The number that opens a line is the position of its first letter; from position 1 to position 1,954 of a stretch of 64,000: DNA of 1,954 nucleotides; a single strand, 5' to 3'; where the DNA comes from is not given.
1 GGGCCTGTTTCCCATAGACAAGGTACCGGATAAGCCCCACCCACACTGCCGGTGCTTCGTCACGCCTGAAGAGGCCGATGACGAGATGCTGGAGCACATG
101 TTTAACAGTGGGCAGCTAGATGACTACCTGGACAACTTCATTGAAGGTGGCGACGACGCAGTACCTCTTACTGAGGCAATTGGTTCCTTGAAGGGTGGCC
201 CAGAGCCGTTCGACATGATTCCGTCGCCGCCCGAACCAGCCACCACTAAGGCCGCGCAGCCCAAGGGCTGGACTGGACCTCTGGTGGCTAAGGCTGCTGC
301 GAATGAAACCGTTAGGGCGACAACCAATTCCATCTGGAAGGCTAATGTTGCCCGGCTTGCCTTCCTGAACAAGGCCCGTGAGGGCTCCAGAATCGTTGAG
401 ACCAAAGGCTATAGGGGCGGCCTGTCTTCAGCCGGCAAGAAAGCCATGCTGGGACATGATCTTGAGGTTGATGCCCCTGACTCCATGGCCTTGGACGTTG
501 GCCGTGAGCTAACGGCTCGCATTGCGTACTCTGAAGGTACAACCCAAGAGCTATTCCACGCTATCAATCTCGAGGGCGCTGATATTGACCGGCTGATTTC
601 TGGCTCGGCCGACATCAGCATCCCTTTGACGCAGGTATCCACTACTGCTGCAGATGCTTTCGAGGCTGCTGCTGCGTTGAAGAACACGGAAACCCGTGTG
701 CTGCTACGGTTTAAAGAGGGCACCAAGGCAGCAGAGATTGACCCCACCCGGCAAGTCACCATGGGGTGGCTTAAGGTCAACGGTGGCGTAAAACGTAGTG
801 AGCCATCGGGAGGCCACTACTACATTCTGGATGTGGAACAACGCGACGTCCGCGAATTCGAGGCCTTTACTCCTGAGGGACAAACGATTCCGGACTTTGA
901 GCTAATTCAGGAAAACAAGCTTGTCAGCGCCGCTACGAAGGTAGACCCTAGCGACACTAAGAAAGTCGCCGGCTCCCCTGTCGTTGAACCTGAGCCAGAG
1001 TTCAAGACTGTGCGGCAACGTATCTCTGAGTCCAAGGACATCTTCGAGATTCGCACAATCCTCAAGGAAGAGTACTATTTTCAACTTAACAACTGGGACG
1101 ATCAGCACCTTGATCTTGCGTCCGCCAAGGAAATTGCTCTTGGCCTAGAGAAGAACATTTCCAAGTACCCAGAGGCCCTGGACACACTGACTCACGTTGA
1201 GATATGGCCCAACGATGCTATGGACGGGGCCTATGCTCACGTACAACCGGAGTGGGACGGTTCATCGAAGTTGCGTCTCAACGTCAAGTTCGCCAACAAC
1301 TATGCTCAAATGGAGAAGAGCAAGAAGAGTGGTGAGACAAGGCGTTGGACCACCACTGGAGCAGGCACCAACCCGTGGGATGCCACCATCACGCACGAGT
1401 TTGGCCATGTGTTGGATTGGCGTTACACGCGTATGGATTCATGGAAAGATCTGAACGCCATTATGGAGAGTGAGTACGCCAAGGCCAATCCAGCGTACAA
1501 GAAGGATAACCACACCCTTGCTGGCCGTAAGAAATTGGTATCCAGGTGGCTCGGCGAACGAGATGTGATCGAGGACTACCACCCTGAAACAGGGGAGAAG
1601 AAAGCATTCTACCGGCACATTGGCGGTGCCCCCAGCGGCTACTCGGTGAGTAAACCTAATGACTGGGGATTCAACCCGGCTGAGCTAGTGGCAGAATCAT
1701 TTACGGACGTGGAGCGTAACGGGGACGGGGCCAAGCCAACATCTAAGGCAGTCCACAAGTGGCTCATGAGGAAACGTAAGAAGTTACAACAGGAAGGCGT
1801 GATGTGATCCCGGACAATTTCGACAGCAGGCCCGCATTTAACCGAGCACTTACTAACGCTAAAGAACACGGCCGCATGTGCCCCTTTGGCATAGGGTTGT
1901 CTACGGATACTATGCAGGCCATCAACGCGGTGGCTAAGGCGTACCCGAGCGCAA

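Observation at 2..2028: MuF-like head morphogenesis protein fused to a HExxH metallopeptidase-like C-terminal domain, followed by a translationally coupled small ORF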

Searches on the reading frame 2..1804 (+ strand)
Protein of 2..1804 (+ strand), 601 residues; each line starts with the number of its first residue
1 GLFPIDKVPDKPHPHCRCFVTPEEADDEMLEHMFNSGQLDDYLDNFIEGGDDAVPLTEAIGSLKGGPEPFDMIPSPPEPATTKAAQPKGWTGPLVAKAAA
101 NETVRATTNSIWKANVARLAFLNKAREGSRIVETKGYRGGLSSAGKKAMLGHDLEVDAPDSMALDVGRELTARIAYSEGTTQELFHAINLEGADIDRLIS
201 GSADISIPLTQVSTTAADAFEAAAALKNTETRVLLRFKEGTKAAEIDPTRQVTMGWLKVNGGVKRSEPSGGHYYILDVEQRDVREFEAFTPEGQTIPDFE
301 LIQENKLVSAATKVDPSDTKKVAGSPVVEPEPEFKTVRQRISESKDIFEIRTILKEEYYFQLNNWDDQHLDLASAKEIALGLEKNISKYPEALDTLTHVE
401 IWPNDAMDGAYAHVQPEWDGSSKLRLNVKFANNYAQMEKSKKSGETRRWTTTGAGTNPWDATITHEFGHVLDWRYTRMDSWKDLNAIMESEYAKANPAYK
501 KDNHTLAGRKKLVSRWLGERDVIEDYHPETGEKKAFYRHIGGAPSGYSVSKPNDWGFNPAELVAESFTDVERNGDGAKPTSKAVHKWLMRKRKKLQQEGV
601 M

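Call 4: search_protein_families(library=pfam, proteins=[window:2-1804:+], max_evalue=1)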
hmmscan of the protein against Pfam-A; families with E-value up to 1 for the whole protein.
window:2-1804:+ (601 aa): 0 families

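Call 5: search_protein_families(library=phrogs, proteins=[window:2-1804:+], max_evalue=0.1)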
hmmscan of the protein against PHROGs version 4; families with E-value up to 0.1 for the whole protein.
window:2-1804:+ (601 aa): 4 families
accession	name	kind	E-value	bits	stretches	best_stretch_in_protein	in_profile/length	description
phrog_17987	-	head and packaging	0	1449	1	1-601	256-856/856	head maturation protease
phrog_25879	-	head and packaging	6.8e-06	27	1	3-46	128-171/173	head morphogenesis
phrog_1657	-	head and packaging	0.0044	17.4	1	1-27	275-302/337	head morphogenesis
phrog_115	-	head and packaging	0.035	14.2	1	3-29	292-323/665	minor head protein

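Call 6: search_solved_structures(query=window:2-1804:+, max_evalue=10, show_alignments=3)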
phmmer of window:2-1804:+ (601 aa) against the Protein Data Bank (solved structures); distinct sequences matched with E-value up to 10: 0.

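Call 8: search_dna_similar(query=window:2-1804:+, collection=phages, mode=protein, max_rows=40, rows=spread)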
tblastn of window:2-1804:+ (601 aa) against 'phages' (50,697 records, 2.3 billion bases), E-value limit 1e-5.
Records with a match: 19; places in all: 19; records where one place covers at least 80% of the query: 12.
Best place of each record, by identity: >=99% 7; 95-99% 5; <60% 7.
By first word of the organism name: Mycobacterium 19.
By host as written in the record: Mycobacterium smegmatis mc2 155 11; Mycobacterium smegmatis mc2155 4; Mycobacterium smegmatis mc#155 3; Mycobacterium sp. 1.
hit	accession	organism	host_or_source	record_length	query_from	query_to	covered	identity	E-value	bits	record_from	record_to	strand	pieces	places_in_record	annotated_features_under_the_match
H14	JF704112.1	Mycobacterium phage Send513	Mycobacterium smegmatis mc2 155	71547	1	601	100%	100.0%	0e+0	1229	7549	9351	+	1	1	12: MuF-like minor capsid protein | 13: hypothetical protein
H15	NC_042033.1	Mycobacterium phage Send513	Mycobacterium smegmatis mc2 155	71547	1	601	100%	100.0%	0e+0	1229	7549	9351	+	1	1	12: head maturation protease | 13: hypothetical protein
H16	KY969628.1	Mycobacterium phage Zenon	Mycobacterium smegmatis mc#155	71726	1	601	100%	99.5%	0e+0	1226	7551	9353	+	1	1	MuF-like minor capsid protein | hypothetical protein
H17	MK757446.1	Mycobacterium phage Candle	Mycobacterium smegmatis mc#155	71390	1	601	100%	99.5%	0e+0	1226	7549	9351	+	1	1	12: MuF-like minor capsid protein | 13: hypothetical protein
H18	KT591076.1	Mycobacterium phage Weiss13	Mycobacterium smegmatis mc2 155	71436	1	601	100%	99.3%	0e+0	1222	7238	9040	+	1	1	MuF-like minor capsid protein | hypothetical protein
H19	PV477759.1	Mycobacterium phage JIND1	Mycobacterium sp.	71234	1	601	100%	99.0%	0e+0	1220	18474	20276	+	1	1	head maturation protease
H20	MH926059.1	Mycobacterium phage Riparian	Mycobacterium smegmatis mc2155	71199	1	601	100%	99.0%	0e+0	1219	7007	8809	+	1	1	12: MuF-like minor capsid protein | 13: hypothetical protein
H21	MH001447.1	Mycobacterium phage Nilo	Mycobacterium smegmatis mc2 155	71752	1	601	100%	98.8%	0e+0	1218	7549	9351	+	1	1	13: MuF-like minor capsid protein | 14: hypothetical protein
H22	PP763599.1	Mycobacterium phage MontyDev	Mycobacterium smegmatis mc2155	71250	1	601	100%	98.0%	0e+0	1209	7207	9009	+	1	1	12: MuF-like minor capsid protein | 13: hypothetical protein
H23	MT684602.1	Mycobacterium phage Rope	Mycobacterium smegmatis mc#155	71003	1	601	100%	97.0%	0e+0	1198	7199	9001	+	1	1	12: MuF-like minor capsid protein | 13: hypothetical protein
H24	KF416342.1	Mycobacterium phage Papyrus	Mycobacterium smegmatis mc2 155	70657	1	601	100%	96.7%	0e+0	1196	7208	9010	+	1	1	12: MuF-like minor capsid protein | 13: hypothetical protein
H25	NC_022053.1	Mycobacterium phage Papyrus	Mycobacterium smegmatis mc2 155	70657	1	601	100%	96.7%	0e+0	1196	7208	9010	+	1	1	12: head maturation protease | 13: hypothetical protein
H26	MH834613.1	Mycobacterium phage Fowlmouth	Mycobacterium smegmatis mc2 155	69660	1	50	8%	54.0%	1e-8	64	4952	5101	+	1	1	7: capsid maturation protease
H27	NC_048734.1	Mycobacterium phage Fowlmouth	Mycobacterium smegmatis mc2 155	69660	1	50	8%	54.0%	1e-8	64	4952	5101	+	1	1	7: head maturation protease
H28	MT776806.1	Mycobacterium phage MrMiyagi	Mycobacterium smegmatis mc2 155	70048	1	50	8%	54.0%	1e-8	64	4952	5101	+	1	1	7: capsid maturation protease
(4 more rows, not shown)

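Call 14: find_homologous_proteins(query=window:89-1804:+, max_evalue=0.001)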
Query window:89-1804:+ (572 aa): 5 proteins with E <= 0.001 among 8000 candidates.
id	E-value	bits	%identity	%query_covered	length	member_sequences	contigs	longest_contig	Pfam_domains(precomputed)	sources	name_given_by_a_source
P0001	0.0e+0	1298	99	100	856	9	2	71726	-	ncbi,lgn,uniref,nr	ncbi:MuF-like minor capsid protein [Mycobacterium phage Candle]|uniref:MuF-like minor capsid protein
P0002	9.9e-121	422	42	98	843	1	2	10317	-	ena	-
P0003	4.7e-115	404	41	97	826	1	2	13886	-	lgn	-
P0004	2.2e-82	296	37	94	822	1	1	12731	PF04233.20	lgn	-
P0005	8.6e-72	261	34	99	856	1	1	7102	PF04233.20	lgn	-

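Call 19: search_solved_structures(query=A2, max_evalue=10, show_alignments=4)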
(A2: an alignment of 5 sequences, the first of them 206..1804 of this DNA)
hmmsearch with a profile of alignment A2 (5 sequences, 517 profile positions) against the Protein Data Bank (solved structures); distinct sequences matched with E-value up to 10: 4.
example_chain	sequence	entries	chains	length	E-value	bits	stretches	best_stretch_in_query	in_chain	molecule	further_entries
5zjk_A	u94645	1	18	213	0.11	14.5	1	361-473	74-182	Myroilysin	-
5gwd_A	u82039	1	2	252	0.15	14.1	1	361-472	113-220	Myroilysin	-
5czw_A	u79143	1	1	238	0.15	14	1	361-472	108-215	Myroilysin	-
5j6c_A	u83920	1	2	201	1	11.2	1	433-478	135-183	Putative reductase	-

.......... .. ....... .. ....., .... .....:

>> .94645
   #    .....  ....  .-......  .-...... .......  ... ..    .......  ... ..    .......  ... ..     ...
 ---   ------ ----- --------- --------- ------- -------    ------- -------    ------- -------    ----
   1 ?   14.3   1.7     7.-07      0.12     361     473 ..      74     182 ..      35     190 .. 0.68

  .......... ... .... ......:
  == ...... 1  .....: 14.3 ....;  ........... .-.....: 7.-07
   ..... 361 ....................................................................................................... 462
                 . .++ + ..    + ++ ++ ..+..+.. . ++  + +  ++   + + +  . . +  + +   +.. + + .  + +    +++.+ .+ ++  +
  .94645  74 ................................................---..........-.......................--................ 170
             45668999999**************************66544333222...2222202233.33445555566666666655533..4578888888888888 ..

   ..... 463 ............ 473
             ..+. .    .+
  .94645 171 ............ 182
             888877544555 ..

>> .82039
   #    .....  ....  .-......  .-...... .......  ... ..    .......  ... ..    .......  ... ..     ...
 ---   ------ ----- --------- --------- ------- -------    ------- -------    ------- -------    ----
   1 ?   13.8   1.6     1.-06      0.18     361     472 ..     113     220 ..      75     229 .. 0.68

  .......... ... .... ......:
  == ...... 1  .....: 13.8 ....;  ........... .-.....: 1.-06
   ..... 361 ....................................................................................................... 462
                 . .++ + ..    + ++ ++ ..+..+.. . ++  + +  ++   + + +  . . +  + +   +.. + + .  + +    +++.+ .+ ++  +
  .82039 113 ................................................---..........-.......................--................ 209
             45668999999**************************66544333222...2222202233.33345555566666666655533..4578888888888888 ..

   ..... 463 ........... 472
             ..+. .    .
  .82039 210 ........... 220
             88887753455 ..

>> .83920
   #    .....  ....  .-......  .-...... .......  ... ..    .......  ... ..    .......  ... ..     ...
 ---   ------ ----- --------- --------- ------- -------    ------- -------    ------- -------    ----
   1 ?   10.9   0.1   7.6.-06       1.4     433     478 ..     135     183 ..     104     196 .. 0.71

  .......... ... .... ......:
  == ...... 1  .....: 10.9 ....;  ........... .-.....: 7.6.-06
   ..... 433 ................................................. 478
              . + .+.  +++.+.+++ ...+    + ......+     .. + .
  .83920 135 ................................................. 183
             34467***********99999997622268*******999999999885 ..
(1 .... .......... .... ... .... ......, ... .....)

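Call 20: find_encoding_contigs(protein=P0002, flank=6000, max_places=2)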
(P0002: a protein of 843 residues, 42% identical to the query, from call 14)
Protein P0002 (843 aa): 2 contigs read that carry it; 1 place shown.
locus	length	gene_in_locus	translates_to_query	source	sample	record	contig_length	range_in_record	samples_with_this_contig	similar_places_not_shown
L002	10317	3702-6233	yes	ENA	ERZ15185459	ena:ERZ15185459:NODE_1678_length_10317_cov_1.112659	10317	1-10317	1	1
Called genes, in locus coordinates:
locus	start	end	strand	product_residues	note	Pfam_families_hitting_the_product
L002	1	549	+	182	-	?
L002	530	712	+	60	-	-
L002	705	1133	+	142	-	-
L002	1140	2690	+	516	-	-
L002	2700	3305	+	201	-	-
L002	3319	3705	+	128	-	PF14464:Prok-JAB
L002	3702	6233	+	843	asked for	-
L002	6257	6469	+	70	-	-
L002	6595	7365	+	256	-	PF06810:Phage_scaffold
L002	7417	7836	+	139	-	-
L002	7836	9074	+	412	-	-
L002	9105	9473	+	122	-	-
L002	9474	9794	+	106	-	-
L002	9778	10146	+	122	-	-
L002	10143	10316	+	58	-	?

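Call 21: find_encoding_contigs(protein=P0003, flank=6000, max_places=2)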
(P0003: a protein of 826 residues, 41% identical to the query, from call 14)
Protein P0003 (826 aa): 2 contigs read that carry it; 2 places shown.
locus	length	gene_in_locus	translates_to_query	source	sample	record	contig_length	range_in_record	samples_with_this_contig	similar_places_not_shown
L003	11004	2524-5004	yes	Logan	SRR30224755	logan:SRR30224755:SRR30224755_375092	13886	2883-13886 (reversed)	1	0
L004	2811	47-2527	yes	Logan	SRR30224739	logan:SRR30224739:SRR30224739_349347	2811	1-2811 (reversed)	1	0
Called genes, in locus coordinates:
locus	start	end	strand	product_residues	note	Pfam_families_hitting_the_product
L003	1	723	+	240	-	?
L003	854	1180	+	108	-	-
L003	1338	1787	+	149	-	-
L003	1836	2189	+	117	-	PF14464:Prok-JAB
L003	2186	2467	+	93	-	-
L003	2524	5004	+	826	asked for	-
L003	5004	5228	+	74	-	-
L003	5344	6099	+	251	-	PF06810:Phage_scaffold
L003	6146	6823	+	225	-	-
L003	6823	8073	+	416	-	-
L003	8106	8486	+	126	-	-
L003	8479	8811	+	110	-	-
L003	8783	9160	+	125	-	-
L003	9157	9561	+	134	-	-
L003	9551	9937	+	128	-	-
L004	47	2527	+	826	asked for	-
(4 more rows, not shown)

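Call 22: find_encoding_contigs(protein=P0004, flank=6000, max_places=2)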
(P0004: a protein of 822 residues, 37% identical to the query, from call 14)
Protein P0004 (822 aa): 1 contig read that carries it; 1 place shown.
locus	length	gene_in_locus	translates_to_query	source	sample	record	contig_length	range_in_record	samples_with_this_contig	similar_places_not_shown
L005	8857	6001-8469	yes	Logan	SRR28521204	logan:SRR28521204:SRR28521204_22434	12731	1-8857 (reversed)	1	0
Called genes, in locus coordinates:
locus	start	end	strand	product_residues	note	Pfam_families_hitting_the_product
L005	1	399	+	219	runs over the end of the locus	-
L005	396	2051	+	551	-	-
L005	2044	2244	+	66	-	-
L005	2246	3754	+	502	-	-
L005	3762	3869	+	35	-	-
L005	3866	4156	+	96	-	-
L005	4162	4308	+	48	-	-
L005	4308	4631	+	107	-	-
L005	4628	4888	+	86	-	-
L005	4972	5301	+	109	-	-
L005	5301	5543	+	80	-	-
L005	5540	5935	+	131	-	PF14464:Prok-JAB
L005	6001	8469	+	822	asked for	PF04233:Phage_Mu_F (weak)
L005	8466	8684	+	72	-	-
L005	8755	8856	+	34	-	?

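Call 23: find_encoding_contigs(protein=P0005, flank=6000, max_places=2)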
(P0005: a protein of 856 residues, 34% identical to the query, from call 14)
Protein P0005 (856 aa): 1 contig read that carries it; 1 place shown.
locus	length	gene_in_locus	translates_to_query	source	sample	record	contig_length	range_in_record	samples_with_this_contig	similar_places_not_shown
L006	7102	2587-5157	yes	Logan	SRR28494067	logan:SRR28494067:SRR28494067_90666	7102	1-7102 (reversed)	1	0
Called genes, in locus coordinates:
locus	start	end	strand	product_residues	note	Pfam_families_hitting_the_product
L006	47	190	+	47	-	-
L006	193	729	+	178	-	-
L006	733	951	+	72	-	-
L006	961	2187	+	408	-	PF00657:Lipase_GDSL, PF13472:Lipase_GDSL_2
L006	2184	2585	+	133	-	PF14464:Prok-JAB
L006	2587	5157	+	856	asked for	PF04233:Phage_Mu_F (faint)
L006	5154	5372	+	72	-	-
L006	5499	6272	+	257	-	PF06810:Phage_scaffold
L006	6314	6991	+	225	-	-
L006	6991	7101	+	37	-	?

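Call 29: search_protein_representatives(alignment_id=A2)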
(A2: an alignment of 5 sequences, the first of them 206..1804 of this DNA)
Query: 5 sequences, 517 profile positions. Proteins with E-value up to 0.001 (for the whole library): 583; up to 1e-10: 166; up to 1e-30: 30. The best 150 are listed.
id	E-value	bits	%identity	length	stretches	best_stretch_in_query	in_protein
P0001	2.1e-243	825.2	-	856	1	2-517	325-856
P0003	3.7e-234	794.7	-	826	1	2-516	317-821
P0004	9.8e-232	786.7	-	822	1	2-513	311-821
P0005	2.7e-223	758.9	-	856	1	2-513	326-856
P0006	2.5e-190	650.1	-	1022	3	2-261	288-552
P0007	8.6e-122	424.0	-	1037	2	2-237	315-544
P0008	8.7e-96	338.2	-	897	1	3-509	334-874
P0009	2.0e-87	310.6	-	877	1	2-493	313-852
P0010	6.2e-80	285.9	-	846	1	3-508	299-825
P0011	5.1e-71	256.5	-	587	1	126-510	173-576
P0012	2.8e-64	234.2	-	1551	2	22-514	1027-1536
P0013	1.4e-61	225.4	-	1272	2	22-510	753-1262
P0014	1.4e-59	218.7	-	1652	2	22-511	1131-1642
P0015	6.3e-58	213.3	-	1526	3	252-509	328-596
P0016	8.5e-58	212.8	-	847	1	32-512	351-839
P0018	7.1e-51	190.0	-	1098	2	55-507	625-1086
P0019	2.0e-50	188.6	-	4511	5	263-513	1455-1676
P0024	9.1e-38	146.8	-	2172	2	16-505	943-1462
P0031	7.5e-31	123.9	-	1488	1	18-510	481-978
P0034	3.2e-29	118.6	-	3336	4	262-514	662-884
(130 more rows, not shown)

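Call 31: search_protein_families(library=pfam, proteins=[P0012, P0013, P0018, P0024, P0031, P0006, P0007], max_evalue=0.001)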
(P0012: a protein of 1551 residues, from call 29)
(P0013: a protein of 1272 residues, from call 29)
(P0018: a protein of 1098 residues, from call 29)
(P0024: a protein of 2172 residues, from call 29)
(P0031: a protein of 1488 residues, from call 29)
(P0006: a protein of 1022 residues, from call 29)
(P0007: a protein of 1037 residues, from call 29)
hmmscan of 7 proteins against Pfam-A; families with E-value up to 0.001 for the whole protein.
P0012 (1551 aa): 0 families

P0013 (1272 aa): 0 families

P0018 (1098 aa): 1 family
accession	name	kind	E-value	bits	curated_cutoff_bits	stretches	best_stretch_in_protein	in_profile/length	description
PF04233.19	Phage_Mu_F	-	3.7e-05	24.9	29.6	1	166-275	2-111/112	Phage Mu protein F like protein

P0024 (2172 aa): 1 family
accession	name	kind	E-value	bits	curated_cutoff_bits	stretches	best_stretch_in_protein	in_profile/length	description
PF23802.1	DUF7178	-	6.7e-07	29.8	27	1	1889-2060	6-142/193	Family of unknown function (DUF7178)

P0031 (1488 aa): 2 families
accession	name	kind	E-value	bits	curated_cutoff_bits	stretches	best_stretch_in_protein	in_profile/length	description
PF23802.1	DUF7178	-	1.7e-11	44.8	27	1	1133-1351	24-189/193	Family of unknown function (DUF7178)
PF18760.7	ART-PolyVal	-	1.5e-05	26.2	31.2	1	1397-1448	2-54/140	ADP-Ribosyltransferase in polyvalent proteins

P0006 (1022 aa): 1 family
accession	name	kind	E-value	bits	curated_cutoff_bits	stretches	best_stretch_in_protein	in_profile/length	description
PF04233.19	Phage_Mu_F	-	4.3e-05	24.6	29.6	1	137-244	3-111/112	Phage Mu protein F like protein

P0007 (1037 aa): 1 family
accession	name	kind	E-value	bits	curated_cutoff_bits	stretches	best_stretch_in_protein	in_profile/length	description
PF03496.20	ADPrib_exo_Tox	-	9.9e-08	32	23.4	1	597-755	12-176/196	ADP-ribosyltransferase exoenzyme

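Call 36: search_protein_families(library=pfam, proteins=[P0019, P0034, P0015], max_evalue=0.001)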
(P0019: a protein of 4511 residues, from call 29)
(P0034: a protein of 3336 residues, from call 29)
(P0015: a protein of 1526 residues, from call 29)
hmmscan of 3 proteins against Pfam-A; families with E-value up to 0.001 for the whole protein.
P0019 (4511 aa): 7 families
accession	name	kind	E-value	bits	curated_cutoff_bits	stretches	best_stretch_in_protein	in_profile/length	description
PF08281.18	Sigma70_r4_2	-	1.9e-38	130.4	25.7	3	2246-2296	4-54/54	Sigma-70, region 4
PF04545.22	Sigma70_r4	-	4.5e-36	122.6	24.1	4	2673-2720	1-48/50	Sigma-70, region 4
PF25547.1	WXG100_2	-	8.3e-14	52.2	27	1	9-140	10-139/150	WXG100 like domain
PF13581.12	HATPase_c_2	-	2.2e-06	28.2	27.4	1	983-1097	7-109/127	Histidine kinase-like ATPase domain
PF13936.12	HTH_38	-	3.4e-05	23.9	27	0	2332-2361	4-33/44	Helix-turn-helix domain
PF07638.17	Sigma70_ECF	-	6.8e-05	23.3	21.1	0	2250-2288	133-171/185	ECF sigma factor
PF04542.20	Sigma70_r2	-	0.00022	21.4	24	1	1918-1966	17-66/71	Sigma-70 region 2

P0034 (3336 aa): 4 families
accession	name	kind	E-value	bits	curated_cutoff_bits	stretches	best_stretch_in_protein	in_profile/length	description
PF08281.18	Sigma70_r4_2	-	2.1e-36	123.8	25.7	3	1197-1240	2-46/54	Sigma-70, region 4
PF04545.22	Sigma70_r4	-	5.3e-36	122.4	24.1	2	1883-1930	1-48/50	Sigma-70, region 4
PF13581.12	HATPase_c_2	-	5.1e-08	33.4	27.4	1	327-458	5-124/127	Histidine kinase-like ATPase domain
PF14891.12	Peptidase_M91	-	0.00075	20.3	25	0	2822-2849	86-112/176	Effector protein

P0015 (1526 aa): 0 families
